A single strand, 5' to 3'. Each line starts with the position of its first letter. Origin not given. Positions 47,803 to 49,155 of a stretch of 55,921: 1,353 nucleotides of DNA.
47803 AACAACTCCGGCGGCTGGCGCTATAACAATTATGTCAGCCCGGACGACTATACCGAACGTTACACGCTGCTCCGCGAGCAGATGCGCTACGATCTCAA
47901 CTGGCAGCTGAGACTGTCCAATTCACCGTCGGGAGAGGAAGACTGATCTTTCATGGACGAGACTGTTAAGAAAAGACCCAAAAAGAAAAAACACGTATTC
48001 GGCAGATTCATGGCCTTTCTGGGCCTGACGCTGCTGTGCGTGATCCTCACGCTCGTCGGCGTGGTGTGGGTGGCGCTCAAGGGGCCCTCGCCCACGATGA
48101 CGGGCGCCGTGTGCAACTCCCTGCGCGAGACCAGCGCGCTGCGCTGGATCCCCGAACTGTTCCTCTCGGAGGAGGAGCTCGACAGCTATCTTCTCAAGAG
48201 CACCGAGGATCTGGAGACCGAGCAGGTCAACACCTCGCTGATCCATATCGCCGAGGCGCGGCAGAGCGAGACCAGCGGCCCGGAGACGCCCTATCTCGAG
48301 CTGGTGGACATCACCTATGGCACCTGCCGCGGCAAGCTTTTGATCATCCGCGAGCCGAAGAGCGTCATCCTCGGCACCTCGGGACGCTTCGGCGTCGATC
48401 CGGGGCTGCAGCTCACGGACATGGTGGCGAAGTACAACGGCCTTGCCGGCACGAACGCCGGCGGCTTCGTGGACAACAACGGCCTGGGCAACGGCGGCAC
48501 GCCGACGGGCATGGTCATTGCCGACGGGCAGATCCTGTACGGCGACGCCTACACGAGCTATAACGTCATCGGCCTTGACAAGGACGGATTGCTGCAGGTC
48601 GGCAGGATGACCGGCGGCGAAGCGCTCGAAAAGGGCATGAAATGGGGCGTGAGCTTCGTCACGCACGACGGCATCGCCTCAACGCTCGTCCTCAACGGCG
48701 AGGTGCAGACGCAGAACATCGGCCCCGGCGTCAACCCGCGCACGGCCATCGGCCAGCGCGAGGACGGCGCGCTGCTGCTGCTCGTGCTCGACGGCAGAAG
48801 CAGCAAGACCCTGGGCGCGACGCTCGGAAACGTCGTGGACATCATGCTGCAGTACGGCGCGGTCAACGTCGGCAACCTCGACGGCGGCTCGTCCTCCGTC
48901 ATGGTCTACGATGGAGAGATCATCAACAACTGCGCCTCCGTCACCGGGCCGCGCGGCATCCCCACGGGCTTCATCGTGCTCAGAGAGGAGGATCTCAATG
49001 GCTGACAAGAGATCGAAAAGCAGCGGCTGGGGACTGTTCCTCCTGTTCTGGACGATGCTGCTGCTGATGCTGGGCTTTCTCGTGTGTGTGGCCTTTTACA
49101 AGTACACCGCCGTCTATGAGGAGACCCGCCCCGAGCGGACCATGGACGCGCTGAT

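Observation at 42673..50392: Six-gene operon whose products are all extracytoplasmic: LTD-CotH kinase lipoprotein, two NAGPA-type phosphodiester glycosidases, an LRR lipoprotein and two unknown membrane proteins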

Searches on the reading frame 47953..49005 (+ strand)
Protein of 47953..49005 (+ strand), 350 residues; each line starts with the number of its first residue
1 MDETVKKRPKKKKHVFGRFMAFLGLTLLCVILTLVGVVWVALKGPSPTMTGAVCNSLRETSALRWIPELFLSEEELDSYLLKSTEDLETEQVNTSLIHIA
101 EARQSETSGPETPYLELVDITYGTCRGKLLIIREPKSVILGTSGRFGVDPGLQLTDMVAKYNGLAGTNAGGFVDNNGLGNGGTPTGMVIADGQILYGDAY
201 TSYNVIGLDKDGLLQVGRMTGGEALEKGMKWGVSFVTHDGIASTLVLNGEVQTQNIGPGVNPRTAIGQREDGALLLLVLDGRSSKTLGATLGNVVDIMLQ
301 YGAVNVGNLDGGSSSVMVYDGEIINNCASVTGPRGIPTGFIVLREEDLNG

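Call 5: search_protein_families(library=pfam, proteins=[window:47953-49005:+], max_evalue=0.01)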
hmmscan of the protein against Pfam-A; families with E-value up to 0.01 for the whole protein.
window:47953-49005:+ (350 aa): 1 family
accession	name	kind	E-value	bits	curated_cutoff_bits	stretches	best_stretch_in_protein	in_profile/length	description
PF09992.14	NAGPA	-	1.1e-31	110.7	25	1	164-342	4-168/169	Phosphodiester glycosidase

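Call 6: search_protein_families(library=ncbifam, proteins=[window:47953-49005:+], max_evalue=0.01)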
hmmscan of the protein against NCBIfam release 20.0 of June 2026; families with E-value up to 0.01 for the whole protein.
window:47953-49005:+ (350 aa): 0 families

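Call 24: search_solved_structures(query=window:47953-49005:+, max_evalue=0.01, show_alignments=2)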
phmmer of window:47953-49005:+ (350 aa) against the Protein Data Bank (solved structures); distinct sequences matched with E-value up to 0.01: 8.
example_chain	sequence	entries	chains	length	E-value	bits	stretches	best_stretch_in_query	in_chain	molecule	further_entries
6ozd_A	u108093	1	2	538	2.5e-08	36.6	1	261-340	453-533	Putative exported protein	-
6pku_A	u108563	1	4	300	1e-07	34.5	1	180-324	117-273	N-acetylglucosamine-1-phosphodiester alpha-N-acetylglucosaminidase (NAGPA)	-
6pky_A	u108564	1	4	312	1.3e-07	34.2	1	180-324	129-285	N-acetylglucosamine-1-phosphodiester alpha-N-acetylglucosaminidase (NAGPA)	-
6pki_A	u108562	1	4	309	1e-06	31.3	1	152-325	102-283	N-acetylglucosamine-1-phosphodiester alpha-N-acetylglucosaminidase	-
6pkg_A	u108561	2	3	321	1.2e-06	31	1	152-325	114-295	N-acetylglucosamine-1-phosphodiester alpha-N-acetylglucosaminidase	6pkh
6u11_A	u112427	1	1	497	1.1e-05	27.9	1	168-325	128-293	EGF-like domain-containing protein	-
5h3k_A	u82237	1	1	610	5.7e-05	25.5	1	262-331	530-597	Slr0280 protein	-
3ohg_A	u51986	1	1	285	0.00015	24.1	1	237-319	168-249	Uncharacterized protein from DUF2233 family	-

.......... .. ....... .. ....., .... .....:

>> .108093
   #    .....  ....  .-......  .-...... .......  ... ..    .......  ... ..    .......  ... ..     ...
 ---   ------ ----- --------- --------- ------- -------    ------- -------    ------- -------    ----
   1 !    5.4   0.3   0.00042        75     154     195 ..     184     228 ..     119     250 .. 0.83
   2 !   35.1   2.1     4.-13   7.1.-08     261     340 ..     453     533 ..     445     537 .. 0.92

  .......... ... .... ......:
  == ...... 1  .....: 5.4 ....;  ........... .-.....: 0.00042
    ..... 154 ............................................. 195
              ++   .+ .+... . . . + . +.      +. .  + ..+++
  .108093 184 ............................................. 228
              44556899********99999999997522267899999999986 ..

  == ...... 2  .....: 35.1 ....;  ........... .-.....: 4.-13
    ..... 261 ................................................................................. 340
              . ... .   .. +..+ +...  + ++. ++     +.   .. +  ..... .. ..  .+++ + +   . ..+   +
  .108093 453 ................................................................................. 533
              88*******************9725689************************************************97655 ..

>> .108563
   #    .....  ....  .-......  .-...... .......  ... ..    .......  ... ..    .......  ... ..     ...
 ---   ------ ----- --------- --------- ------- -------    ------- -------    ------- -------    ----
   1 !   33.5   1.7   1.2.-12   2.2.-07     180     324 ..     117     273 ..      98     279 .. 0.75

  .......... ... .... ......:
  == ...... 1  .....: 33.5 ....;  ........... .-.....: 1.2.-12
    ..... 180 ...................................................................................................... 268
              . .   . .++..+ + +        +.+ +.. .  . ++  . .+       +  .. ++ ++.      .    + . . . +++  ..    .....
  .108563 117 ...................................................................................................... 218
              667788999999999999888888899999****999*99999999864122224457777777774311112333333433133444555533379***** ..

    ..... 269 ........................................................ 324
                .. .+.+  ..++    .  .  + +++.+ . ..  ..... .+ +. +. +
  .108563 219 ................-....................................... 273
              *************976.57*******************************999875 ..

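Call 66: find_homologous_proteins(query=window:47953-49005:+, max_evalue=1e-10)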
Query window:47953-49005:+ (350 aa): 5121 proteins with E <= 1e-10 among 8000 candidates; the best 120 are listed.
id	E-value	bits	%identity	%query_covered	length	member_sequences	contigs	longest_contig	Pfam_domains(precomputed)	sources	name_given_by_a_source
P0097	7.5e-227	770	100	100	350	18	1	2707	PF09992.15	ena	-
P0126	9.8e-208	707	92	100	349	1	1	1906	PF09992.15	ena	-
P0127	3.7e-207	705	91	100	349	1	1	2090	PF09992.15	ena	-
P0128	3.7e-207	705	91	100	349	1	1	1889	PF09992.15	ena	-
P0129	6.7e-207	704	91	100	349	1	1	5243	PF09992.15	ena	-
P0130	1.3e-206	703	90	100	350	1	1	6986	PF09992.15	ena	-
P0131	1.7e-205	700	90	100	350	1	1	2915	PF09992.15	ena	-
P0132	2.0e-205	700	89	100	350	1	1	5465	PF09992.15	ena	-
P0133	2.1e-205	699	90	100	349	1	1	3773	PF09992.15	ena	-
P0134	4.5e-205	698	89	100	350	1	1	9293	PF09992.15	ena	-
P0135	1.2e-204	697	89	100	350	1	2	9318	PF09992.15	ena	-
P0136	1.5e-204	697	90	100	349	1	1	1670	PF09992.15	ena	-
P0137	2.2e-204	696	89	100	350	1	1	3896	PF09992.15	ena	-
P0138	2.8e-204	696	90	100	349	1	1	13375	PF09992.15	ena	-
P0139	3.3e-204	696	90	100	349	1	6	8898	PF09992.15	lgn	-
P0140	3.7e-204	695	90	100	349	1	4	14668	PF09992.15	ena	-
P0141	4.6e-204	695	90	100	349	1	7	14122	PF09992.15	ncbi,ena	-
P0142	5.3e-204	695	90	100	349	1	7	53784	PF09992.15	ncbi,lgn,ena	-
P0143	5.7e-204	695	89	100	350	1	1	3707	PF09992.15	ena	-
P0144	1.4e-203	693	90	100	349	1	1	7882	PF09992.15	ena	-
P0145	1.5e-203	693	90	100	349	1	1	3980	PF09992.15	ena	-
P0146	1.7e-203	693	90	100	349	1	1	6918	PF09992.15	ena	-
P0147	2.1e-203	693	90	100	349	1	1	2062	PF09992.15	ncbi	-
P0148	2.9e-203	692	88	100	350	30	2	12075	PF09992.15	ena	-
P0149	2.9e-203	692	90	100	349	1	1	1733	PF09992.15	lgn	-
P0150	3.1e-203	692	90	100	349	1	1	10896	PF09992.15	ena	-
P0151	3.7e-203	692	89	100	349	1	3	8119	PF09992.15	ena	-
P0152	4.4e-203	692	90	100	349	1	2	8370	PF09992.15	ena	-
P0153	4.6e-203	692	90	100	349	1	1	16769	PF09992.15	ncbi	-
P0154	5.0e-203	692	90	100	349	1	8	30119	PF09992.15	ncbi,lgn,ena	-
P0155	5.5e-203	692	90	100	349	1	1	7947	PF09992.15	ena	-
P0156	6.3e-203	691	88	100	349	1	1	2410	PF09992.15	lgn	-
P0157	6.3e-203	691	90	100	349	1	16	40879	PF09992.15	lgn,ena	-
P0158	7.1e-203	691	90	100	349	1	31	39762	PF09992.15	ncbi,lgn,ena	-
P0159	8.2e-203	691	89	100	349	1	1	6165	PF09992.15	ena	-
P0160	9.6e-203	691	89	100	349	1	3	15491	PF09992.15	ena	-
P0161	1.0e-202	691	89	100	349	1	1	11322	PF09992.15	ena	-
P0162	1.2e-202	690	90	100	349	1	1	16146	PF09992.15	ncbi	-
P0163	1.2e-202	690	90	100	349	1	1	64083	PF09992.15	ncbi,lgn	-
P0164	1.3e-202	690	90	100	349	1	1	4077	PF09992.15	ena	-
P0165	1.8e-202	690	89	100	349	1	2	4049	PF09992.15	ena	-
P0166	1.9e-202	690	89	100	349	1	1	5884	PF09992.15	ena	-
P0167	2.3e-202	690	89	100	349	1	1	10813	PF09992.15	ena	-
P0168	2.7e-202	689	89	100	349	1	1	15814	PF09992.15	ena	-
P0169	3.4e-202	689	89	100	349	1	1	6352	PF09992.15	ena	-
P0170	3.4e-202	689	89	100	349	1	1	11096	PF09992.15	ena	-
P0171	4.2e-202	689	89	100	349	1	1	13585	PF09992.15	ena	-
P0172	4.3e-202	689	90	100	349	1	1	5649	PF09992.15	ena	-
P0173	1.4e-201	687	90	100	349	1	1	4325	PF09992.15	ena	-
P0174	4.9e-201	685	88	100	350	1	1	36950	PF09992.15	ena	-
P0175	2.8e-200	683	87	100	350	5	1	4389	PF09992.15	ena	-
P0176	2.0e-199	680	89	99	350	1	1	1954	PF09992.15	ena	-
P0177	5.9e-199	678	87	96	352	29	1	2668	PF09992.15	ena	-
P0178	3.0e-198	676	86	100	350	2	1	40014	PF09992.15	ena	-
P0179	3.1e-198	676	88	100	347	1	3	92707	PF09992.15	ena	-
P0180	6.2e-198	675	89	96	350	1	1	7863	PF09992.15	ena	-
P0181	1.1e-196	671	84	100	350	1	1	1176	PF09992.15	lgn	-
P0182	1.9e-196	670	84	100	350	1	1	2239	PF09992.15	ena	-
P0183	5.4e-196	669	85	100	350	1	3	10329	PF09992.15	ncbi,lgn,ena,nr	ncbi:MAG: phosphodiester glycosidase family protein [Oscillospiraceae bacterium]|nr:phosphodiester g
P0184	1.8e-195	667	85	100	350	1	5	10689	PF09992.15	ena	-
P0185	3.2e-195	666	85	100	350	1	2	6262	PF09992.15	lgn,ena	-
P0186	3.8e-195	666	86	96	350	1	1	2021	PF09992.15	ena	-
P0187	1.1e-194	664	85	100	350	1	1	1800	PF09992.15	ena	-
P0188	1.5e-194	664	84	100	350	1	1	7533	PF09992.15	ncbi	-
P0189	9.7e-194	661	86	96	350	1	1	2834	PF09992.15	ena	-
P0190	1.9e-193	660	85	96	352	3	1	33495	PF09992.15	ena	-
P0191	8.8e-192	655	91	94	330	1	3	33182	PF09992.15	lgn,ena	-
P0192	9.6e-192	655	91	94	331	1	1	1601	PF09992.15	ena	-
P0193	1.2e-191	654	90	95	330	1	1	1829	PF09992.15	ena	-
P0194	1.2e-191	654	91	94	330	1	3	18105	PF09992.15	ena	-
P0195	1.3e-191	654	91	94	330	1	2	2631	PF09992.15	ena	-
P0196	1.5e-191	654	84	99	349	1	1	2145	PF09992.15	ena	-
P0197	1.5e-191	654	90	94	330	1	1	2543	PF09992.15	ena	-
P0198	1.6e-191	654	84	96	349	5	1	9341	PF09992.15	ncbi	-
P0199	1.9e-191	654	91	94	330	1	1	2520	PF09992.15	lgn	-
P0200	2.9e-191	653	83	96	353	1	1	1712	PF09992.15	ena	-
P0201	2.9e-191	653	90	95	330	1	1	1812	PF09992.15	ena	-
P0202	3.0e-191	653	86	96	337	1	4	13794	PF09992.15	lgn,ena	-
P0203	3.4e-191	653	86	96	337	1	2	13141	PF09992.15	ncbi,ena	-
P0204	4.9e-191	652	84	100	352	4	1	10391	PF09992.15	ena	-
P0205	5.1e-191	652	90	94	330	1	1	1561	PF09992.15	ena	-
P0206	1.5e-190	651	85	96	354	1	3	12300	PF09992.15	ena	-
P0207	1.8e-190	650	86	96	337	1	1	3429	PF09992.15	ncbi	-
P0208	2.0e-190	650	90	94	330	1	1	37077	PF09992.15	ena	-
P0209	2.0e-190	650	90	94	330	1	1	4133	PF09992.15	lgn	-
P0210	2.5e-189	647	82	100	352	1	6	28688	PF09992.15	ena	-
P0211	2.9e-189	646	82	100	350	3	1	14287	PF09992.15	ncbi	-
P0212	5.2e-189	646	83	100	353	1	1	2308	PF09992.15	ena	-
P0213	6.2e-189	645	82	100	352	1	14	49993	PF09992.15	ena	-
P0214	8.4e-189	645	82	96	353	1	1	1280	PF09992.15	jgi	jgi:exopolysaccharide biosynthesis protein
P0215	1.2e-188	644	82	100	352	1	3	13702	PF09992.15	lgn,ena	-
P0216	1.5e-188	644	82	100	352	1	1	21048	PF09992.15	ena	-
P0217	4.9e-188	642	88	95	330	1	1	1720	PF09992.15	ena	-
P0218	1.8e-187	641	81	96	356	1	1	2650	PF09992.15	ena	-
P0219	5.9e-187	639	86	100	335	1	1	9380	PF09992.15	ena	-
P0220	1.4e-186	638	81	96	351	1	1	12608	PF09992.15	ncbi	-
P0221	1.4e-185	634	83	95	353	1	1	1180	PF09992.15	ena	-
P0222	1.6e-185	634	89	91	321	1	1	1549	PF09992.15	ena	-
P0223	2.9e-185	633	81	96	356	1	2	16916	PF09992.15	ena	-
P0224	7.7e-185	632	90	91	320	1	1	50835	PF09992.15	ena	-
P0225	2.0e-184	630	86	100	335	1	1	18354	PF09992.15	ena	-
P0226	3.8e-184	630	82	96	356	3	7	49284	PF09992.15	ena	-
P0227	5.1e-184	629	80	100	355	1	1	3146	PF09992.15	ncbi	-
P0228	3.2e-182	623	80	96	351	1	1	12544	PF09992.15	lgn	-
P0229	6.0e-181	619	80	96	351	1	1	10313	PF09992.15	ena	-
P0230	2.3e-180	617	80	96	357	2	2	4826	PF09992.15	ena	-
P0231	4.2e-180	616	79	96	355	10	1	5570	PF09992.15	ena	-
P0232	3.5e-179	613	78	96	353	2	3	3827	PF09992.15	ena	-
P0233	4.7e-178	610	79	100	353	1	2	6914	PF09992.15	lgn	-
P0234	1.5e-171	588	73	96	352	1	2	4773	PF09992.15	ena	-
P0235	6.9e-171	586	78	95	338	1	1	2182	PF09992.15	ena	-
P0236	2.5e-170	584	73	96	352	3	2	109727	PF09992.15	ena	-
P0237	5.4e-170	583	74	99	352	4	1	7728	PF09992.15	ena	-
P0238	7.6e-168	576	74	100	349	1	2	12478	PF09992.15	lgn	-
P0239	1.3e-166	572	75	96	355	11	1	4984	PF09992.15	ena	-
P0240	5.9e-165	566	75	96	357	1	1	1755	PF09992.15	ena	-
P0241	8.0e-164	563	73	99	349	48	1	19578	PF09992.15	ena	-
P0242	8.6e-164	563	75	96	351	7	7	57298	PF09992.15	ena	-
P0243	1.4e-163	562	76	96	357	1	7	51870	PF09992.15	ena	-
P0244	2.6e-163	561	73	98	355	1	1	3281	PF09992.15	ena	-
